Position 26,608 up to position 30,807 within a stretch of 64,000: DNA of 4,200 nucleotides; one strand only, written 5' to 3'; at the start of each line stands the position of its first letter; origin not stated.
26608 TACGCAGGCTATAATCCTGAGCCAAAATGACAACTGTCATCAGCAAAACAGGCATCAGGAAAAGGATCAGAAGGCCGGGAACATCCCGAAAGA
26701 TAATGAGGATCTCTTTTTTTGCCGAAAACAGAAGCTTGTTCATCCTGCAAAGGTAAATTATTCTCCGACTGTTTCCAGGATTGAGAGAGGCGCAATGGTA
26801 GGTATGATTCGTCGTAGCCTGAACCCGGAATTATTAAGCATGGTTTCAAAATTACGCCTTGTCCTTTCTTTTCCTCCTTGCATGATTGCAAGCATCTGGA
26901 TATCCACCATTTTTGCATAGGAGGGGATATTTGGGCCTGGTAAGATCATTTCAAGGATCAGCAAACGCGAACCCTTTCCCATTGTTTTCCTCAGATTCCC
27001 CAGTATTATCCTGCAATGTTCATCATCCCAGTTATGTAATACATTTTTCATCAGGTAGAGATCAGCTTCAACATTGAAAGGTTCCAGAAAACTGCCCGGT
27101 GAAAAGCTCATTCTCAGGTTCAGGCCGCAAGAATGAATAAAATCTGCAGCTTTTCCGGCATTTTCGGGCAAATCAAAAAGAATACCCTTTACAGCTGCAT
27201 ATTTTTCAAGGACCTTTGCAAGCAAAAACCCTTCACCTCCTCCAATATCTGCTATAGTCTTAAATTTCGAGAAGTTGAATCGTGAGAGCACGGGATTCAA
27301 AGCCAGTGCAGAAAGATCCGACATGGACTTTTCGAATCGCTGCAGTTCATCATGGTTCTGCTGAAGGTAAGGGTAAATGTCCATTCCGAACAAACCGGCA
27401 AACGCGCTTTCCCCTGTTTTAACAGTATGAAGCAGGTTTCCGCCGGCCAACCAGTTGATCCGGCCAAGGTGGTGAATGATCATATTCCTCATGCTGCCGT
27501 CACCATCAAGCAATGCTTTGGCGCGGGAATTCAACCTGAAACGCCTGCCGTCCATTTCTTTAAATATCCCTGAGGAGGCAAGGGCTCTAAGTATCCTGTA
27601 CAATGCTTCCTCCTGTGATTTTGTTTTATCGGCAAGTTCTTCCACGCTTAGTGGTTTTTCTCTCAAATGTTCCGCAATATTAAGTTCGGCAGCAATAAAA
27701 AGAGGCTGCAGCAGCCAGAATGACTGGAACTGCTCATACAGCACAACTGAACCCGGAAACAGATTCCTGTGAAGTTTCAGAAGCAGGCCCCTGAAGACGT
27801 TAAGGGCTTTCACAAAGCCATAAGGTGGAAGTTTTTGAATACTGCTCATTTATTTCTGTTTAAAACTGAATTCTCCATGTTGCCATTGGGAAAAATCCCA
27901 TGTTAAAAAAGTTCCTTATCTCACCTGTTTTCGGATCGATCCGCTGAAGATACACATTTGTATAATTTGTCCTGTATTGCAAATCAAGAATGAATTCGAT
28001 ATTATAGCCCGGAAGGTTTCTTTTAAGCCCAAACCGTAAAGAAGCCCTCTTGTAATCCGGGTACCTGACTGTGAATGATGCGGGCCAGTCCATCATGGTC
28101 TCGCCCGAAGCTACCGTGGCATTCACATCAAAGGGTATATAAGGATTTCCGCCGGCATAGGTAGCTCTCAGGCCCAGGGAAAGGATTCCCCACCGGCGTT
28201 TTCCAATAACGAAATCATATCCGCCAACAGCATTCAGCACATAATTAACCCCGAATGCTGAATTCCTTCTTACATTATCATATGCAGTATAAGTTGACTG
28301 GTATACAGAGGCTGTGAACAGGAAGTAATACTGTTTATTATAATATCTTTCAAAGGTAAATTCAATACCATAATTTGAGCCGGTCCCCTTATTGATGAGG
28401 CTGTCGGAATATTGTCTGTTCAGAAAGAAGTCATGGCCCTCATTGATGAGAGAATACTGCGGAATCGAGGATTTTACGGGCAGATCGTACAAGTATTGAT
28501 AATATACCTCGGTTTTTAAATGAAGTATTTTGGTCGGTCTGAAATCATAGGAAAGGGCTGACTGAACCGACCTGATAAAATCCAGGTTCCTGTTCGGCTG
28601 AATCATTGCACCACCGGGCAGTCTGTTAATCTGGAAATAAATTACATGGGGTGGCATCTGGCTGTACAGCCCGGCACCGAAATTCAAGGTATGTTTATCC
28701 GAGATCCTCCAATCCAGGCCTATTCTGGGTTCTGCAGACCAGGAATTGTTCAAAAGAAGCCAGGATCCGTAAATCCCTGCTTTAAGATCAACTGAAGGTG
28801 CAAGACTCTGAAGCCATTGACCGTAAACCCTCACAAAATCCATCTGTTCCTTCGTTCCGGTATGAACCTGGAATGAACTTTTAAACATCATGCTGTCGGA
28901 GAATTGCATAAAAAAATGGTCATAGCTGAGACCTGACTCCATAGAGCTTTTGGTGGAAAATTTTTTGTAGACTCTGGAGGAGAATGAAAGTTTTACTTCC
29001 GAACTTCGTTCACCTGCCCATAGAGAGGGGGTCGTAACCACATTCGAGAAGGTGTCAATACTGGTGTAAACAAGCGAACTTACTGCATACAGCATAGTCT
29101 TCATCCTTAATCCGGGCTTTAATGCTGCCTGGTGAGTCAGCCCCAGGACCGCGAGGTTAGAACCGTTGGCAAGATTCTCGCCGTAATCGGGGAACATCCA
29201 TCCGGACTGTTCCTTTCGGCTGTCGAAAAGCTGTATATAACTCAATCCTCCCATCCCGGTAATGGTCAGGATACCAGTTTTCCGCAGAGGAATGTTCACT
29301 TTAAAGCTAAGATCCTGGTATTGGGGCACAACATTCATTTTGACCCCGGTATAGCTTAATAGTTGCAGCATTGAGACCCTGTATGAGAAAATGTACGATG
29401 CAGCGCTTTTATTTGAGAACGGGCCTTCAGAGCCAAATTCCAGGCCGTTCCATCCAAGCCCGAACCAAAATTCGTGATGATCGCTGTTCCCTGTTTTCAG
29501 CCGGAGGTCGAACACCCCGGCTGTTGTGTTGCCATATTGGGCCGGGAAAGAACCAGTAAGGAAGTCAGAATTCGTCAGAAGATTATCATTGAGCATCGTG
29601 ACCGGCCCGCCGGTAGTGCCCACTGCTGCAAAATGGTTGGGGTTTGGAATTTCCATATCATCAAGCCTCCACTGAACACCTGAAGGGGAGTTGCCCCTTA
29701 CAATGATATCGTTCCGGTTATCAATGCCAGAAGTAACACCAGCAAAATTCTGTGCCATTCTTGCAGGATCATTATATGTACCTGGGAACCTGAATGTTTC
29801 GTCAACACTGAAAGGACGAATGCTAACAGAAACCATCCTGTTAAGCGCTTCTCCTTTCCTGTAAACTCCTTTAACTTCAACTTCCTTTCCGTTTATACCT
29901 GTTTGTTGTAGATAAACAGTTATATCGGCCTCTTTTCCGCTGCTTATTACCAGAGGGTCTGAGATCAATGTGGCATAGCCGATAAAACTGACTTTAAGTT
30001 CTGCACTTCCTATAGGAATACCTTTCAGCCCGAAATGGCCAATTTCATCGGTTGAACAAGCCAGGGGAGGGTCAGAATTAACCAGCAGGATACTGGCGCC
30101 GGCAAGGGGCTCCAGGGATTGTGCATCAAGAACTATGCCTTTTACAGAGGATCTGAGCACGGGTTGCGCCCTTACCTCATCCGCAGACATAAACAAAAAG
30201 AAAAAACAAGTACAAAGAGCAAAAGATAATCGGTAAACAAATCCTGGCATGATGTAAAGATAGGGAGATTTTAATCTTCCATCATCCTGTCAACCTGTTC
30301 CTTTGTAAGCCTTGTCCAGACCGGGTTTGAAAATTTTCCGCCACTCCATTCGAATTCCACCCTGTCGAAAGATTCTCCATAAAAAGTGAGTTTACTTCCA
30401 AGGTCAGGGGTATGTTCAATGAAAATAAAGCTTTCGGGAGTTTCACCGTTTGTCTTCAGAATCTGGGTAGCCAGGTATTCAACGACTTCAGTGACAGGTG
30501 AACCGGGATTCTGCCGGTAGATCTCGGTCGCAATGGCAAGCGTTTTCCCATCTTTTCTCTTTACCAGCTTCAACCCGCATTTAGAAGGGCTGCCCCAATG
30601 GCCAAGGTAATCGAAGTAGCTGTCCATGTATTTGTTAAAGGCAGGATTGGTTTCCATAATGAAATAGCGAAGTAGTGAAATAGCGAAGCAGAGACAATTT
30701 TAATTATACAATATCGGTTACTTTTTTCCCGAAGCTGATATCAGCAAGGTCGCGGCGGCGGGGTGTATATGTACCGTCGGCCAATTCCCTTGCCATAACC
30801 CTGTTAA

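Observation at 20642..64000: Compact cluster of at least 43 kb: aryl-polyene/flexirubin-type type II PKS-FAS core with an accessory set matching no described subtype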

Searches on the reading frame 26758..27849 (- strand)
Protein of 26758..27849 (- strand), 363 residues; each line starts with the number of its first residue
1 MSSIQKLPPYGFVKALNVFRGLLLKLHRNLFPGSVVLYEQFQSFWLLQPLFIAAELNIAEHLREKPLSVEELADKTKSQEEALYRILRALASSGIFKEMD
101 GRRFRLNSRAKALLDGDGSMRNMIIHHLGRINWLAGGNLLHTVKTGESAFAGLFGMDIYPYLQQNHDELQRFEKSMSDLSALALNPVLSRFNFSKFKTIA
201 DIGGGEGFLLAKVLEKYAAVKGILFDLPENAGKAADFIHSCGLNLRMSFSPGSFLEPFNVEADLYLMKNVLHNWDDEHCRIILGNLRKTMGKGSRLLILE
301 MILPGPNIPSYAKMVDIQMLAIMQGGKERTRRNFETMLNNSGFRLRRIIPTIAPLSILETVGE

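Call 3: search_protein_families(library=pfam, proteins=[window:26758-27849:-], max_evalue=0.01)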
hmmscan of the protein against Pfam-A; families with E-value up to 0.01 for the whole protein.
window:26758-27849:- (363 aa): 7 families
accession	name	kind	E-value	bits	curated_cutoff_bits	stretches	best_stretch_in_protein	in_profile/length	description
PF00891.24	Methyltransf_2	-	2.2e-43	148.5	22.3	1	140-344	5-210/210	O-methyltransferase domain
PF08100.18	Dimerisation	-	1.6e-13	50.7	25.6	1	37-114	9-91/93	O-methyltransferase dimerisation domain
PF25213.1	HVO_A0261_N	-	0.0004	20.6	35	1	56-106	14-63/86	HVO_A0261 N-terminal domain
PF02082.26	Rrf2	-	0.0027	18.3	30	1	56-107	13-66/132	Iron-dependent Transcriptional regulator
PF08242.18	Methyltransf_12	-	0.0031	18.7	30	0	201-295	2-97/98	Methyltransferase domain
PF13545.12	HTH_Crp_2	-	0.0046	17.3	27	1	64-110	20-65/70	Crp-like helix-turn-helix domain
PF21476.4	PF0610-like_N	-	0.0062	17.2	33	0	58-93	6-41/50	PF0610-like, N-terminal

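Call 29: search_protein_families(library=ncbifam, proteins=[window:26758-27849:-], max_evalue=0.000001)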
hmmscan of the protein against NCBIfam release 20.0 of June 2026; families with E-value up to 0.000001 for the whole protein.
window:26758-27849:- (363 aa): 1 family
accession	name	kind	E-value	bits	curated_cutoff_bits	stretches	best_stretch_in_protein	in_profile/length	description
TIGR02716.1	C20_methyl_CrtF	equivalog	6.6e-14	51.7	276.1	1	52-315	9-269/306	bacteriochlorophyllide d C-20 methyltransferase BchU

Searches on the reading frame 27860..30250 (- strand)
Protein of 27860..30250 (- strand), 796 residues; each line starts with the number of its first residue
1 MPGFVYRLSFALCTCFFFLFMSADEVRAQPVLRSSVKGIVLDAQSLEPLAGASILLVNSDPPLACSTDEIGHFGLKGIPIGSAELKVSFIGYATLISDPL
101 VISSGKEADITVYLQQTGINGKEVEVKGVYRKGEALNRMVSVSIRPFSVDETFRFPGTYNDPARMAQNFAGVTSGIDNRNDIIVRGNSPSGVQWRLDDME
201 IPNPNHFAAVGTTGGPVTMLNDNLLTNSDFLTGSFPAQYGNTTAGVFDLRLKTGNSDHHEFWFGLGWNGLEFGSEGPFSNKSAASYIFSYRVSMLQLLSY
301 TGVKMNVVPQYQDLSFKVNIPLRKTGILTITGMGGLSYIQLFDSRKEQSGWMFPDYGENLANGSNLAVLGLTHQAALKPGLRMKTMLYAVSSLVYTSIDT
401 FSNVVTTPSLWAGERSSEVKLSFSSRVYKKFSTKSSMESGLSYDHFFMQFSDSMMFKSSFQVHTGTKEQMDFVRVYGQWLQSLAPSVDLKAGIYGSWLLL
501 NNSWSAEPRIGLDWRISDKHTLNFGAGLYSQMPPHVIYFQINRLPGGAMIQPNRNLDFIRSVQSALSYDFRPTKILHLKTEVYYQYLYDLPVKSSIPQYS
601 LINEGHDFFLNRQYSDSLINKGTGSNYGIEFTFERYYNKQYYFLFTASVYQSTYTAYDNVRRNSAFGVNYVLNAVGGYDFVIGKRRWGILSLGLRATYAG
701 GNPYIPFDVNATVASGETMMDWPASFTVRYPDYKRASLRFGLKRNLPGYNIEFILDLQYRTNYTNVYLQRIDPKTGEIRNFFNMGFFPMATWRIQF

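Call 3: search_protein_families(library=pfam, proteins=[window:27860-30250:-], max_evalue=0.01)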
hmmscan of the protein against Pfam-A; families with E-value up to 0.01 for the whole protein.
window:27860-30250:- (796 aa): 3 families
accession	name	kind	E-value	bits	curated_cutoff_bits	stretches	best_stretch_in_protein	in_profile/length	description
PF13715.12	CarbopepD_reg_2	-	2.5e-11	43.9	32.2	1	36-126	1-88/88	CarboxypepD_reg-like domain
PF13620.12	CarboxypepD_reg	-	1.9e-10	41.4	32.3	1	35-115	1-82/82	Carboxypeptidase regulatory-like domain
PF07715.20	Plug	-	0.00095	20.1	23.9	1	160-245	23-106/107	TonB-dependent Receptor Plug Domain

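Call 29: search_protein_families(library=ncbifam, proteins=[window:27860-30250:-], max_evalue=0.000001)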
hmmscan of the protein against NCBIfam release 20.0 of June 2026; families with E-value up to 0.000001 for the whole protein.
window:27860-30250:- (796 aa): 0 families

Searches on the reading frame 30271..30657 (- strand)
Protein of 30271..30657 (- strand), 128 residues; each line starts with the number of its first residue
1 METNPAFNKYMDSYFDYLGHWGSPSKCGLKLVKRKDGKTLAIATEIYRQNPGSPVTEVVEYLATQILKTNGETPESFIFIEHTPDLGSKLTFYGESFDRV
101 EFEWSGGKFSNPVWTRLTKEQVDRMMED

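Call 3: search_protein_families(library=pfam, proteins=[window:30271-30657:-], max_evalue=0.01)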
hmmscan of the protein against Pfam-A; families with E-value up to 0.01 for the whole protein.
window:30271-30657:- (128 aa): 0 families

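Call 15: search_protein_families(library=ncbifam, proteins=[window:30271-30657:-], max_evalue=0.001)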
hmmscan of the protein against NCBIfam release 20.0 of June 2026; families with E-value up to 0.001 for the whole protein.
window:30271-30657:- (128 aa): 0 families

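Call 76: find_homologous_proteins(query=window:30271-30657:-, max_evalue=0.001)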
Query window:30271-30657:- (128 aa): 299 proteins with E <= 0.001 among 304 candidates; the best 120 are listed.
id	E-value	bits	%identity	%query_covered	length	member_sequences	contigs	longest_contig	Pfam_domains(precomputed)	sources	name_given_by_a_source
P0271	3.7e-73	262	89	100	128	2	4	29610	-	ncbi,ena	-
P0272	4.7e-71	255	86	100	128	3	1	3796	-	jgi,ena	-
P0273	2.5e-70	253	86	100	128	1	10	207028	-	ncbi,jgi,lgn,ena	ncbi:MAG: hypothetical protein WCK92_06100 [Bacteroidota bacterium]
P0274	6.8e-70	251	84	100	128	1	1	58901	-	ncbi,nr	ncbi:MAG: hypothetical protein NTU51_05040 [Bacteroidetes bacterium]|nr:hypothetical protein [Bacter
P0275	1.6e-69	250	87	99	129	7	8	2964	-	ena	-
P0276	1.8e-68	247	84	100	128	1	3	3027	-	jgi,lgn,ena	-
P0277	4.9e-68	245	85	100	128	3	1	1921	-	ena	-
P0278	6.6e-68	245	84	100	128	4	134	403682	-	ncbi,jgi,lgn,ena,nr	ncbi:MAG: hypothetical protein NTX43_01420 [Bacteroidetes bacterium]|nr:hypothetical protein [Bacter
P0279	1.4e-67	244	83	99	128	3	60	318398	-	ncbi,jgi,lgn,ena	-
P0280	2.3e-67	243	81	100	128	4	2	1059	-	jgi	-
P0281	2.4e-67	243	84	100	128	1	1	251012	-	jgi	-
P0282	6.3e-67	242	83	100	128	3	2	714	-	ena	-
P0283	4.4e-66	239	80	100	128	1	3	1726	-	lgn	-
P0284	6.2e-66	238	82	100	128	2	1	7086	-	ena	-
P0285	5.0e-65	235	82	99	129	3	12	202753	-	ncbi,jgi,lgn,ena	ncbi:MAG: hypothetical protein WCI48_09125 [Bacteroidota bacterium]|jgi:hypothetical protein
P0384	2.8e-52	194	69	99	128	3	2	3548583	-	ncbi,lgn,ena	-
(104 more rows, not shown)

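Call 77: find_encoding_contigs(protein=P0384, flank=10000, max_places=2)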
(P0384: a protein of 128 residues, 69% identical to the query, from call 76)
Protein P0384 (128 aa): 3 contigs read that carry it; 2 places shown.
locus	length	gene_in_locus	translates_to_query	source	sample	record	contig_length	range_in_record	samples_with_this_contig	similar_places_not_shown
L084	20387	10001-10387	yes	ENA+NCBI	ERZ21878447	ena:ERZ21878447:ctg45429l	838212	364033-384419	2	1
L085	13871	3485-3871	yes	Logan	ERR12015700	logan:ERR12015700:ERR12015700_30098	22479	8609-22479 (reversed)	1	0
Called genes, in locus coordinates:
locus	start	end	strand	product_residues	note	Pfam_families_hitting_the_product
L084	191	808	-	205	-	PF20329:DUF6624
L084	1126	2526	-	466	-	PF12768:Rax2 (faint), PF18962:Por_Secre_tail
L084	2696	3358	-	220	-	-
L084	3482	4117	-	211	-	PF05724:TPMT, PF13489:Methyltransf_23 (weak), PF08241:Methyltransf_11, PF13649:Methyltransf_25, PF13847:Methyltransf_31 (weak)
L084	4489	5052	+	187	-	-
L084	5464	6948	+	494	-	PF01266:DAO (faint), PF01593:Amino_oxidase, PF03486:HI0933_like (faint), PF13450:NAD_binding_8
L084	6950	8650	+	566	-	PF03417:AAT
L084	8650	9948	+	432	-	PF02310:B12-binding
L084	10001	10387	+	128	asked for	-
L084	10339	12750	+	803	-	PF13620:CarboxypepD_reg, PF13715:CarbopepD_reg_2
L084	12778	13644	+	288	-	PF03279:Lip_A_acyltrans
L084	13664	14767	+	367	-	PF08100:Dimerisation, PF00891:Methyltransf_2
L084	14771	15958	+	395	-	PF12679:ABC2_membrane_2, PF12698:ABC2_membrane_3, PF01061:ABC2_membrane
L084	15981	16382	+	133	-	-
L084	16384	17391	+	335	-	PF14399:BtrH_N, PF16169:DUF4872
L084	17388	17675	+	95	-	-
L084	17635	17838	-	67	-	-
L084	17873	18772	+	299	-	PF00685:Sulfotransfer_1, PF13469:Sulfotransfer_3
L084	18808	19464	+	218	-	-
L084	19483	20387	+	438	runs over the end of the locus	PF00501:AMP-binding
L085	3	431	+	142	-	?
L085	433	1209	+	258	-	-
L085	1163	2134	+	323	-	PF03417:AAT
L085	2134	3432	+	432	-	PF02310:B12-binding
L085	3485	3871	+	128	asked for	-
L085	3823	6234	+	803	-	PF13620:CarboxypepD_reg, PF13715:CarbopepD_reg_2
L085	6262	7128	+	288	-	PF03279:Lip_A_acyltrans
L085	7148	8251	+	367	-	PF08100:Dimerisation, PF00891:Methyltransf_2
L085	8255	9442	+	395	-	PF12679:ABC2_membrane_2, PF12698:ABC2_membrane_3, PF01061:ABC2_membrane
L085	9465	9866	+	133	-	-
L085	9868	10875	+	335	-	PF14399:BtrH_N, PF16169:DUF4872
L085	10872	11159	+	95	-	-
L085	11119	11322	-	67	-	-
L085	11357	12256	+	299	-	PF00685:Sulfotransfer_1, PF13469:Sulfotransfer_3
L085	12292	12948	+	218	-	-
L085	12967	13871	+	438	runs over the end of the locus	PF00501:AMP-binding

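Call 83: predict_structure(alignment_id=A2)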
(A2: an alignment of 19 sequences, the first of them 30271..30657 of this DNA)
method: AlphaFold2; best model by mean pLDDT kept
length: 128 residues; sequences in the alignment: 19
mean_pLDDT: 82.8   pTM: 0.80
mean pLDDT of the five models: 82.8, 77.9, 76.7, 74.1, 73.9
residues with pLDDT >= 90: 67; 70-90: 34; 50-70: 17; < 50: 10
segments of 3 or more residues with pLDDT < 50: 1-6, 89-92
pLDDT, mean of each block of 10 residues (from residue 1): 55 85 84 94 78 73 94 95 67 75 93 93 91
secondary structure, 60 per line:
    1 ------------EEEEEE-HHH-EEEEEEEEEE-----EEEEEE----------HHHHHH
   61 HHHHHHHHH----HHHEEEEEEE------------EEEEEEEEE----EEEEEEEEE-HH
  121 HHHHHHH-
elements in order: E13-18 E24-33 E39-44 H55-69 E77-83 E96-104 E109-117 H119-127

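Call 86: fold_search(model_id=the predicted structure, library=pdb)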
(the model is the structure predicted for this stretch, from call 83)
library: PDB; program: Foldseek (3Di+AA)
matches with E <= 10: 706; with E <= 0.001: 0
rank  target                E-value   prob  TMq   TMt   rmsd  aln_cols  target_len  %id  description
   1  4d10_F                1.3e-02  0.72  0.30  0.17  10.2       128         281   14  Crystal structure of the COP9 signalosome (released 2014-07-23)
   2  9ph4_F                1.4e-02  0.69  0.29  0.17  10.1       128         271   14  Cryo-EM structure of COP9 signalosome in complex with CSN5i-1a (released 2025-12-03)
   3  4wsn_F                2.2e-02  0.57  0.29  0.16  10.4       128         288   14  Crystal structure of the COP9 signalosome, a P1 crystal form (released 2015-12-23)
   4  4qft                  2.2e-02  0.51  0.27  0.22  11.1       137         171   14  Structure of COP9 signalosome complex subunit 6 (released 2014-09-03)
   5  9e5z_F                2.2e-02  0.47  0.27  0.16  10.5       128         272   14  Cryo-EM structure of COP9 signalosome (released 2025-12-03)
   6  9efq_F                2.8e-02  0.69  0.31  0.16  10.8       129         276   12  Cryo-EM structure of COP9 signalosome precatalytic state with neddylated cullin-2 (released 2025-12-03)
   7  9e77_F                2.8e-02  0.57  0.30  0.17  10.5       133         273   14  Cryo-EM structure of CSN-N8 in complex with CSN5i-3 (released 2025-12-03)
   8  7vdy_B                8.4e-02  0.25  0.27  0.16  13.3       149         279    7  Crystal structure of O-ureidoserine racemase (released 2021-12-15)
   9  9qo6_F                8.9e-02  0.33  0.28  0.16  10.3       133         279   14  9-subunit COP9 signalosome complex (released 2026-02-04)
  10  9qo4_F                8.9e-02  0.30  0.29  0.16   9.9       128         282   15  Dissociation-state-3 of 9-subunit CSN and SCF (SKP1-SKP2-CKS1) complex (released 2026-02-04)
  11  6edz_A                1.1e-01  0.57  0.36  0.08  13.5       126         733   10  Crystal structure of Mycobacterium tuberculosis ICL2 in complex with acetyl-CoA, form I (released 2019-08-14)
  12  6edz_D                1.2e-01  0.54  0.36  0.08  13.5       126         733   10  Crystal structure of Mycobacterium tuberculosis ICL2 in complex with acetyl-CoA, form I (released 2019-08-14)
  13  6ee1_D                1.3e-01  0.54  0.36  0.08  13.0       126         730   10  Crystal structure of Mycobacterium tuberculosis ICL2 in complex with acetyl-CoA (released 2019-08-14)
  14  9efm_F                1.3e-01  0.41  0.30  0.17   7.7        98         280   17  Cryo-EM structure of COP9 signalosome precatalytic state with neddylated cullin-1 (released 2025-12-03)
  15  6edz_C                1.6e-01  0.47  0.36  0.08  13.2       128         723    8  Crystal structure of Mycobacterium tuberculosis ICL2 in complex with acetyl-CoA, form I (released 2019-08-14)
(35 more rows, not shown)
